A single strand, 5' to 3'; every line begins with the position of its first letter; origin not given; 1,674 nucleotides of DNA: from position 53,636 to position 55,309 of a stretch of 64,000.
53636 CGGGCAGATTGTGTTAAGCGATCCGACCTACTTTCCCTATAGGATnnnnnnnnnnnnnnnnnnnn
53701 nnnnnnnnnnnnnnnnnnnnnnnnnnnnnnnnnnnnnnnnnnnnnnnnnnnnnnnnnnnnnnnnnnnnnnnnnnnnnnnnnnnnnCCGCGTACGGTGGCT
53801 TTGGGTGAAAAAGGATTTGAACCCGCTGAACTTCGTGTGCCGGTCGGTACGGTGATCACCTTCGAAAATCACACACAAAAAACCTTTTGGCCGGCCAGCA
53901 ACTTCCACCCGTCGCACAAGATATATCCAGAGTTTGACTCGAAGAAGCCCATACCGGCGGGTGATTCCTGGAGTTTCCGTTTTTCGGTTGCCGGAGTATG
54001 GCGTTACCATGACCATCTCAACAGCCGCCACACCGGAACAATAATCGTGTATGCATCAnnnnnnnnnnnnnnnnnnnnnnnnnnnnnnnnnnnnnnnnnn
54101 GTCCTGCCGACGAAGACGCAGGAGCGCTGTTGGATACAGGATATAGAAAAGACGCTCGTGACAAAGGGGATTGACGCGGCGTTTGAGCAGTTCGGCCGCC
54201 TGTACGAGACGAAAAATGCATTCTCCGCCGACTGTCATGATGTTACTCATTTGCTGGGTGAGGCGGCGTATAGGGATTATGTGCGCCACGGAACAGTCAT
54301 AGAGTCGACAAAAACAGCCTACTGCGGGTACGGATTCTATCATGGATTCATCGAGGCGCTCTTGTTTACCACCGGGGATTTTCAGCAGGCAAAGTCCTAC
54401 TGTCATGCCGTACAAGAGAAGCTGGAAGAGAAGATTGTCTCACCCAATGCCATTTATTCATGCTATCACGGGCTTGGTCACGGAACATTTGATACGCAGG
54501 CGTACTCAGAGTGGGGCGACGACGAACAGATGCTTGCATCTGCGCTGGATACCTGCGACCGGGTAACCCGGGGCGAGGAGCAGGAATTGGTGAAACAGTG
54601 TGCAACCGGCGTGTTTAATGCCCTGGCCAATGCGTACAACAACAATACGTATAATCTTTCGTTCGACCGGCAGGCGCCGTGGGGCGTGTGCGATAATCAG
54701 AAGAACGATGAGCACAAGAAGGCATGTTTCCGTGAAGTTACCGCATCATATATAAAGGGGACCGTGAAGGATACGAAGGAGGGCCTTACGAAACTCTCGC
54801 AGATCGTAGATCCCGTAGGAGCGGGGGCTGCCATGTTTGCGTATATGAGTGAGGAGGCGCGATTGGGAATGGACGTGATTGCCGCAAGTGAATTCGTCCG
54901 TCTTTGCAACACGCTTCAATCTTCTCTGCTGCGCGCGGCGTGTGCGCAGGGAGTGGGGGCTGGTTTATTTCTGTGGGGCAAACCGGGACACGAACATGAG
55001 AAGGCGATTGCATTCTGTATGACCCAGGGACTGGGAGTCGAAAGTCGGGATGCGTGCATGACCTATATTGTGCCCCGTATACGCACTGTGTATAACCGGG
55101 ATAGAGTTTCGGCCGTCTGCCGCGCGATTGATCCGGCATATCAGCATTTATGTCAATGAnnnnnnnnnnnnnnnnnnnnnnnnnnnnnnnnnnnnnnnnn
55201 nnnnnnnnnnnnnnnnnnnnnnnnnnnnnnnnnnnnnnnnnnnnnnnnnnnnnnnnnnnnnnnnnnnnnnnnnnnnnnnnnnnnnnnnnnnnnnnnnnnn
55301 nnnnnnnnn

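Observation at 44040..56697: Four paralogs carry an N-terminal cupredoxin-like domain with an H...H-D-H signature instead of the blue-copper Cys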

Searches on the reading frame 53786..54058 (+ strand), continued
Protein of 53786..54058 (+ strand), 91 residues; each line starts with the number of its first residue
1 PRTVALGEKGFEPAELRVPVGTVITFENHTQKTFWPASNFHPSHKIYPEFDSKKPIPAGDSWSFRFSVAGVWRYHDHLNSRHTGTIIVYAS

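Call 57: find_related_loci(query=A5, collection=genome_contigs, flank=6000)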
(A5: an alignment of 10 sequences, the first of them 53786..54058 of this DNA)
Query A5 (91 aa) in genome_contigs; peptide patterns used: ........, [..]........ (x = any residue, [..] = any of these).
239 stretches matched a pattern; 208 encode a relative of the query (tblastn E <= 1e-3); the best 80 are kept; 80 distinct loci.
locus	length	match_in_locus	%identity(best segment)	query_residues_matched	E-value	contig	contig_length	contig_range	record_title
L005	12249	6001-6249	58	6-88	1e-33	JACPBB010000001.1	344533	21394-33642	MAG: Parcubacteria group bacterium isolate NC_groundwater_246_Ag_S-0.2um_42_13 S5_GD2017_2_S2_scaffold_4, whole genome s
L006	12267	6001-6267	54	3-91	2e-31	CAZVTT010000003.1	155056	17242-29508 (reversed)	MAG TPA_asm: uncultured Gammaproteobacteria bacterium isolate SRP292972_co1_32 genome assembly, contig: NODE_127_length_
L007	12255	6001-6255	53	4-88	1e-30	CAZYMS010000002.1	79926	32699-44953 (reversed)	MAG TPA_asm: uncultured Candidatus Saccharibacteria bacterium isolate SRP296810_co1_257 genome assembly, contig: NODE_25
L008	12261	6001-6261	53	2-88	3e-30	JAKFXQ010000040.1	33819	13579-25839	MAG: Patescibacteria group bacterium isolate ND3_Bin_31 ND3_0000219, whole genome shotgun sequence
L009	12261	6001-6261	52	2-88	2e-30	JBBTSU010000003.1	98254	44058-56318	MAG: Patescibacteria group bacterium isolate H41-bin080 H41_bin080_000000000003, whole genome shotgun sequence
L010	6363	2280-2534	54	4-88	4e-30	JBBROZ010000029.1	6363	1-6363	MAG: Patescibacteria group bacterium isolate La1_metabat2.361 LA1C_B2.361_k141_2167601L_6363_cov_11.9593, whole genome s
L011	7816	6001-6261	52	2-88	5e-30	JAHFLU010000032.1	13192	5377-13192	MAG: bacterium isolate nzgw440 NODE_3073_length_13193_cov_4.886857, whole genome shotgun sequence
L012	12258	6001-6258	51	3-88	2e-29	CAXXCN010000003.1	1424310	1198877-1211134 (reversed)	MAG: Dehalococcoidia bacterium isolate e66569de-989e-459c-8942-bbbb2819a0b0 genome assembly, contig: contig_3, whole gen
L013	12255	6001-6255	58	4-88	7e-30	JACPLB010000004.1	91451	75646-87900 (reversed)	MAG: Candidatus Kaiserbacteria bacterium isolate NC_groundwater_510_Ag_S-0.1um_48_15 S35_SO-1_scaffold_37270, whole geno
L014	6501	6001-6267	52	3-91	2e-29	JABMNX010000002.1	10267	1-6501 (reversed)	MAG: Candidatus Kaiserbacteria bacterium isolate bin.102 k141_143279, whole genome shotgun sequence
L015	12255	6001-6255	55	4-88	4e-29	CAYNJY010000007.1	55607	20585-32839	MAG TPA_asm: uncultured Gammaproteobacteria bacterium isolate ERP125453_co1_527 genome assembly, contig: NODE_384_length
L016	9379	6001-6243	51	8-88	7e-29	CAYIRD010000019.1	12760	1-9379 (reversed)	MAG TPA_asm: uncultured Gammaproteobacteria bacterium isolate ERP119705_co24_323 genome assembly, contig: NODE_6384_leng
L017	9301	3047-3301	52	4-88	6e-29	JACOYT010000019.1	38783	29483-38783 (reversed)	MAG: Candidatus Roizmanbacteria bacterium isolate NC_groundwater_186_Ag_S-0.1um_43_13 S4_GD2017_2_S1_scaffold_886, whole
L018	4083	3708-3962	56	4-88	4e-29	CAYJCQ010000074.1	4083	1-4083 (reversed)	MAG TPA_asm: uncultured Candidatus Saccharibacteria bacterium isolate ERP119705_co9_281 genome assembly, contig: NODE_40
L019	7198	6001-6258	53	3-88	7e-29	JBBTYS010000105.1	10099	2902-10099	MAG: Patescibacteria group bacterium isolate H41-bin028_1 H41_bin028_1_000000000105, whole genome shotgun sequence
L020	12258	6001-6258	51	3-88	8e-29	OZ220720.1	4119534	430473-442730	MAG: Dehalococcoidia bacterium isolate c1ccb28d-03af-49da-9b48-84a9185dfe7a genome assembly, chromosome: 1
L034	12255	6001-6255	55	4-88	6e-28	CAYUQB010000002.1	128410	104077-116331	MAG TPA_asm: uncultured Candidatus Saccharibacteria bacterium isolate binchicken_co110_140 genome assembly, contig: NODE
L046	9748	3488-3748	48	4-90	3e-27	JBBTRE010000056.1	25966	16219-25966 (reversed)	MAG: Patescibacteria group bacterium isolate H41-bin011_1 H41_bin011_1_000000000056, whole genome shotgun sequence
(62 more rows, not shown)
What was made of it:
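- Tried and rejected: I repeated it with a 10-sequence alignment (call 57).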

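Call 61: search_protein_families(library=pfam, proteins=[L020:2864-4531:+, L020:5081-5833:-, L020:7517-8275:+, L020:8282-8878:+, L034:6267-6794:+, L034:6718-7881:+, L034:7878-9200:+, L046:4840-5583:+, L046:5614-6438:+, L046:6450-7307:+], max_evalue=0.01)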
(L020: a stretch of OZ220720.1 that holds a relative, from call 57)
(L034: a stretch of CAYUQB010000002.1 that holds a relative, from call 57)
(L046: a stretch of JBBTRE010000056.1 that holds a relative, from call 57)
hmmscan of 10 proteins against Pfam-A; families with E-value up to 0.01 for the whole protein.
L020:2864-4531:+ (555 aa): 3 families
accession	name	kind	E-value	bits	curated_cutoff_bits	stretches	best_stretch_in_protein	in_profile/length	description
PF02776.23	TPP_enzyme_N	-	2.4e-35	121.3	26.8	1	1-114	1-116/119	Thiamine pyrophosphate enzyme, N-terminal TPP binding domain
PF02775.26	TPP_enzyme_C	-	3.3e-24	85.8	21.9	1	387-530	3-151/151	Thiamine pyrophosphate enzyme, C-terminal TPP binding domain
PF00205.28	TPP_enzyme_M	-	3.7e-11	43.3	30.4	1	192-315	2-130/137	Thiamine pyrophosphate enzyme, central domain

L020:5081-5833:- (250 aa): 3 families
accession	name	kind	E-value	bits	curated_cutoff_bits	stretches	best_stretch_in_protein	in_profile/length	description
PF00132.30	Hexapep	-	2e-28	97.3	27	4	155-190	1-36/36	Bacterial transferase hexapeptide (six repeats)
PF14602.12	Hexapep_2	-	3.5e-08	33.5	27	1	157-190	3-34/34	Hexapeptide repeat of succinyl-transferase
PF25084.1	LbH_EIF2B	-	1.7e-07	31.7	54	1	53-136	11-91/105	EIF2B subunit epsilon LbH domain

L020:7517-8275:+ (252 aa): 1 family
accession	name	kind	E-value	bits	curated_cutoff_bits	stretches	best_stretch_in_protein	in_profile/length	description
PF04367.18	DUF502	-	3.8e-23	81.8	23.8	1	68-168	1-106/107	Protein of unknown function (DUF502)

L020:8282-8878:+ (198 aa): 0 families

L034:6267-6794:+ (175 aa): 0 families

L034:6718-7881:+ (387 aa): 0 families

L034:7878-9200:+ (440 aa): 1 family
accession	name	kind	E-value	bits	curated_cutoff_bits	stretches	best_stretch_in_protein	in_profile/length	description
PF07705.17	CARDB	-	1.9e-09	38.1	22.7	1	139-250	2-98/101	CARDB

L046:4840-5583:+ (247 aa): 4 families
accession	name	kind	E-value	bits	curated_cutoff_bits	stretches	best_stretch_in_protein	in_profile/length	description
PF12804.13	NTP_transf_3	-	3.8e-19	69.9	27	1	6-121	2-116/160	MobA-like NTP transferase domain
PF00483.29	NTP_transferase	-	6.1e-13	49.4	21.2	1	6-220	3-219/245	Nucleotidyl transferase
PF01128.25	IspD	-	3.4e-06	27.4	27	1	5-120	3-121/221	2-C-methyl-D-erythritol 4-phosphate cytidylyltransferase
PF02348.25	CTP_transf_3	-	0.0083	16.4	22.6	0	22-121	16-119/217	Cytidylyltransferase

L046:5614-6438:+ (274 aa): 1 family
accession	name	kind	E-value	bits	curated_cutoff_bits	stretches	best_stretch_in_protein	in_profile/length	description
PF00535.33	Glycos_transf_2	-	3.3e-12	47.1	23.3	1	5-177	2-160/168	Glycosyl transferase family 2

L046:6450-7307:+ (285 aa): 1 family
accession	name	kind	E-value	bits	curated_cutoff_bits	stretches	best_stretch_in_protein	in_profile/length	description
PF00300.27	His_Phos_1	-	5.1e-27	95.3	21.7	1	24-212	1-171/194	Histidine phosphatase superfamily (branch 1)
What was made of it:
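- In the neighbours sampled from other loci I found envelope-glycan genes instead (call 61).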

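Call 65: search_protein_families(library=pfam, alignment_id=A6, max_evalue=1)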
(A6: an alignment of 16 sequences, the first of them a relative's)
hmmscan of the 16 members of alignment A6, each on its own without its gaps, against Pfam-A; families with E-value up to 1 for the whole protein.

A. member 1, L034:6267-6794:+ (175 aa): 4 families
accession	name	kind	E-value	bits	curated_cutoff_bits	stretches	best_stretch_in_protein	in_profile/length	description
PF16640.11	Big_3_5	-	0.013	16.5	35.5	1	42-122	6-79/88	Bacterial Ig-like domain (group 3)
PF05977.19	MFS_3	-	0.078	11.8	27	1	130-168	247-283/524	Transmembrane secretion effector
PF00630.25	Filamin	-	0.1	13.9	26.9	1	45-112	18-83/93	Filamin/ABP280 repeat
PF07495.19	Y_Y_Y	-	0.12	12.7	26.6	1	89-117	26-52/65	Y_Y_Y domain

B. families by the number of members that match (of 16 scanned): 14 families
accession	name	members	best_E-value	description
PF00801.26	PKD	5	0.00019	PKD domain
PF16640.11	Big_3_5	3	0.0032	Bacterial Ig-like domain (group 3)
PF20495.3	DUF6727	3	0.0038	Family of unknown function (DUF6727)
PF25275.1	Golvesin_C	2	0.023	Golvesin C-terminal domain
PF18911.6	PKD_4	2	0.054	PKD domain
PF01835.25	MG2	1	0.051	MG2 domain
PF05977.19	MFS_3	1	0.078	Transmembrane secretion effector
PF00630.25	Filamin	1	0.1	Filamin/ABP280 repeat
PF07495.19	Y_Y_Y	1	0.12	Y_Y_Y domain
PF00746.26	Gram_pos_anchor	1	0.13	LPXTG cell wall anchor motif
PF11589.14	DUF3244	1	0.14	Domain of unknown function (DUF3244)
PF13115.11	YtkA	1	0.17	YtkA-like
PF15789.10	Hyr1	1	0.2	Hyphally regulated cell wall GPI-anchored protein 1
PF03214.19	RGP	1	0.22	Reversibly glycosylated polypeptide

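Call 66: search_solved_structures(query=A6, max_evalue=10, show_alignments=3)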
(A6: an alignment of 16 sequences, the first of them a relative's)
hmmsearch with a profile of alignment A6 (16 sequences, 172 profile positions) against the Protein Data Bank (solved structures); distinct sequences matched with E-value up to 10: 21.
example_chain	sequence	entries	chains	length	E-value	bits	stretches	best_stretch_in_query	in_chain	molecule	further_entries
2j3s_A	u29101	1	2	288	0.0061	19.2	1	96-119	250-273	FILAMIN-A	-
6v3p_C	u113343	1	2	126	0.017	17.7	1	38-140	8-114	IgA FC receptor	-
5ore_A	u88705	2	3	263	0.11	15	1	82-143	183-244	Octopine-binding periplasmic protein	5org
7p0e_A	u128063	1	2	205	0.15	14.7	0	96-118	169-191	Isoform 2 of Filamin-C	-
7ouu_A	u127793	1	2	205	0.15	14.6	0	96-118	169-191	Isoform 2 of Filamin-C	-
7ouv_A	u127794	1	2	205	0.22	14.1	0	96-118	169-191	Isoform 2 of Filamin-C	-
3isy_A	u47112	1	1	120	0.29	13.7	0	104-125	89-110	Intracellular proteinase inhibitor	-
4p3w_A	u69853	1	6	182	0.35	13.4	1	96-119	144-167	Filamin-A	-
2mtp_A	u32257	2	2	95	0.43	13.1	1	96-119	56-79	Filamin-A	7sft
2w0p_A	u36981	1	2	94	0.43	13.1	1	96-119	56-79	FILAMIN-A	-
9lxg_A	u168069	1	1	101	0.44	13.1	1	96-119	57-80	Filamin-A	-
2brq_A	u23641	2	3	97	0.45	13.1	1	96-119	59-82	FILAMIN A | FILAMIN-A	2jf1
9lwx_D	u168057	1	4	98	0.46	13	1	96-119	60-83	Filamin-A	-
3isw_A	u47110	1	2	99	0.48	13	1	96-119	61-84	Filamin-A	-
7sc4_A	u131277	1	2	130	0.57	12.8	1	96-119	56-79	Filamin-A/Integrin alpha-IIb light chain, form 2 chimera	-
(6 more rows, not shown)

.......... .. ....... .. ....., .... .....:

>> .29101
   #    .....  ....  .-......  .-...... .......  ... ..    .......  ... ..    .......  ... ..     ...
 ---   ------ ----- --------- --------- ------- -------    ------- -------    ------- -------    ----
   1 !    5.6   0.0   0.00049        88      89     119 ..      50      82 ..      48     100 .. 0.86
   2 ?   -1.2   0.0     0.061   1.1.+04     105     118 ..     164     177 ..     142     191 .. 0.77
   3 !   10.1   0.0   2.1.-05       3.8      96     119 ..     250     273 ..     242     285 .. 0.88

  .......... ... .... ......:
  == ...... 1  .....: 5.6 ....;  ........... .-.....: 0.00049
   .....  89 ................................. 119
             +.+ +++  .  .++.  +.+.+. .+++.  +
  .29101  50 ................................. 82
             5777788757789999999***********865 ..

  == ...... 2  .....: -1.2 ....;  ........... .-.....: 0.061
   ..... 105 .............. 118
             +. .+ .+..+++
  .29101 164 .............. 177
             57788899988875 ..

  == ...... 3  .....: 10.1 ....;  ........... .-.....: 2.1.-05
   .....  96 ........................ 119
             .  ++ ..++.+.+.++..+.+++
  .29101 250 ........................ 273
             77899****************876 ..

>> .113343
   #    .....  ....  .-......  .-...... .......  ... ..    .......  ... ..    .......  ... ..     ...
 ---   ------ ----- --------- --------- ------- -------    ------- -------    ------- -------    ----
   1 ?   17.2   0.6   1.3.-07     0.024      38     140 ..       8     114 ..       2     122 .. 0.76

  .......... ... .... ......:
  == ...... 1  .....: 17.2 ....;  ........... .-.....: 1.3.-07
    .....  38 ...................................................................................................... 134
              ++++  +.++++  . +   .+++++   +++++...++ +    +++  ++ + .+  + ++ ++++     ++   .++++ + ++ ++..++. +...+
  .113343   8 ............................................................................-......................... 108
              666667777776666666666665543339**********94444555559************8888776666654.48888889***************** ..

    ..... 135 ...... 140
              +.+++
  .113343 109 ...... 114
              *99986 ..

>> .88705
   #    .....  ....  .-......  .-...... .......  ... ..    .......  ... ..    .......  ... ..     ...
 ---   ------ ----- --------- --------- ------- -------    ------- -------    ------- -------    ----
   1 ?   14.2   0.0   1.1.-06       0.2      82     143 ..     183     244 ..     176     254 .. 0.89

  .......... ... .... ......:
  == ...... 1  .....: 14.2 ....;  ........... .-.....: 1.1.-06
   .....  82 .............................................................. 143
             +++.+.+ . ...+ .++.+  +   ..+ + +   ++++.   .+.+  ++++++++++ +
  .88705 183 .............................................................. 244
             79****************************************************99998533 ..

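Call 79: search_protein_families(library=pfam, alignment_id=A3, max_evalue=0.01)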
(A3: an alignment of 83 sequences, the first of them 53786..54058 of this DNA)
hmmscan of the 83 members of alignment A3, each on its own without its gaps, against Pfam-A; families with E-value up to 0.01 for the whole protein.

A. member 1, window:53786-54058:+ (91 aa): 1 family
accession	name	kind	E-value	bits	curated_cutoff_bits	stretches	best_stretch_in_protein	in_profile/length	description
PF13473.12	Cupredoxin_1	-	7.6e-05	23.1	27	1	4-88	25-104/104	Cupredoxin-like domain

B. families by the number of members that match (of 83 scanned): 4 families
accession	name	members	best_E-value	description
PF13473.12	Cupredoxin_1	69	2e-09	Cupredoxin-like domain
PF00127.26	Copper-bind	12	7.1e-06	Copper binding proteins, plastocyanin/azurin family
PF07731.20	Cu-oxidase_2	1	0.0015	Multicopper oxidase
PF20944.2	StcE_b-sandwich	1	0.0039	Metalloprotease StcE, beta-sandwich domain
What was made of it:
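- On Pfam PF13473 Cupredoxin_1 (EfeO-type cupredoxin-like): 69/83 family members match at E<=0.01 (call 79).
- Closest known: EfeO-type cupredoxin-like domain. Same: It is the best Pfam match (69/83 members at E<=0.01, call 79).
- Only 1/83 members touches a Cu-oxidase Pfam model (call 79).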

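Call 81: find_homologous_proteins(query=A6, max_evalue=0.001)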
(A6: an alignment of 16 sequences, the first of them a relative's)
Query A6 (16 sequences) (175 aa, profile of the alignment): 7 proteins with E <= 0.001 among 8000 candidates.
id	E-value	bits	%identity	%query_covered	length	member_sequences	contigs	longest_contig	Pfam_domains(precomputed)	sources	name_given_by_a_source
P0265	2.0e-52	195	100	100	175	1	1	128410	-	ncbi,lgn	-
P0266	4.1e-45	171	28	93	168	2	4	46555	-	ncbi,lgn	-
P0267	5.3e-41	158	-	-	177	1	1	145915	-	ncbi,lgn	-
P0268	4.3e-40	155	47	89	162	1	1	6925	-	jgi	jgi:hypothetical protein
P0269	2.5e-34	136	-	-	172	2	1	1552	-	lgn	-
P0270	8.8e-34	134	35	89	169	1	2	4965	-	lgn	-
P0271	3.0e-32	129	24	65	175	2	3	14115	-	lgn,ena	-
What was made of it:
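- Tried and rejected: A database search gave 7 unnamed proteins (call 81).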

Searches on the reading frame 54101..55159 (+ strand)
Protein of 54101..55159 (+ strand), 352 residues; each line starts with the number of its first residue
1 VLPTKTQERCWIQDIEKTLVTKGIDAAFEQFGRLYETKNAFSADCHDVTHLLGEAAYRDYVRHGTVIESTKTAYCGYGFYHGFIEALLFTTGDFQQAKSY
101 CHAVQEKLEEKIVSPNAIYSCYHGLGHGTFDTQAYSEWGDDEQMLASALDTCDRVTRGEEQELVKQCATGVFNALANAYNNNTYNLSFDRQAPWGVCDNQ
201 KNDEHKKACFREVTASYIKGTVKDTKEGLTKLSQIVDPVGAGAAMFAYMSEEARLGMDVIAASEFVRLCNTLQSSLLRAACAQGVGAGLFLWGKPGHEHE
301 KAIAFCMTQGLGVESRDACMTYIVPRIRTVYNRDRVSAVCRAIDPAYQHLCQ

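Call 69: search_solved_structures(query=A7, max_evalue=10, show_alignments=2)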
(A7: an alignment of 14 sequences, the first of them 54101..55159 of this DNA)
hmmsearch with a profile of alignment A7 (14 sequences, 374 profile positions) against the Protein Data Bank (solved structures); distinct sequences matched with E-value up to 10: 1.
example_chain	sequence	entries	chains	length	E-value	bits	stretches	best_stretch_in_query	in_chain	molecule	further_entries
9drl_B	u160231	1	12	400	8.5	8.5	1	7-76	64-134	T33-549_A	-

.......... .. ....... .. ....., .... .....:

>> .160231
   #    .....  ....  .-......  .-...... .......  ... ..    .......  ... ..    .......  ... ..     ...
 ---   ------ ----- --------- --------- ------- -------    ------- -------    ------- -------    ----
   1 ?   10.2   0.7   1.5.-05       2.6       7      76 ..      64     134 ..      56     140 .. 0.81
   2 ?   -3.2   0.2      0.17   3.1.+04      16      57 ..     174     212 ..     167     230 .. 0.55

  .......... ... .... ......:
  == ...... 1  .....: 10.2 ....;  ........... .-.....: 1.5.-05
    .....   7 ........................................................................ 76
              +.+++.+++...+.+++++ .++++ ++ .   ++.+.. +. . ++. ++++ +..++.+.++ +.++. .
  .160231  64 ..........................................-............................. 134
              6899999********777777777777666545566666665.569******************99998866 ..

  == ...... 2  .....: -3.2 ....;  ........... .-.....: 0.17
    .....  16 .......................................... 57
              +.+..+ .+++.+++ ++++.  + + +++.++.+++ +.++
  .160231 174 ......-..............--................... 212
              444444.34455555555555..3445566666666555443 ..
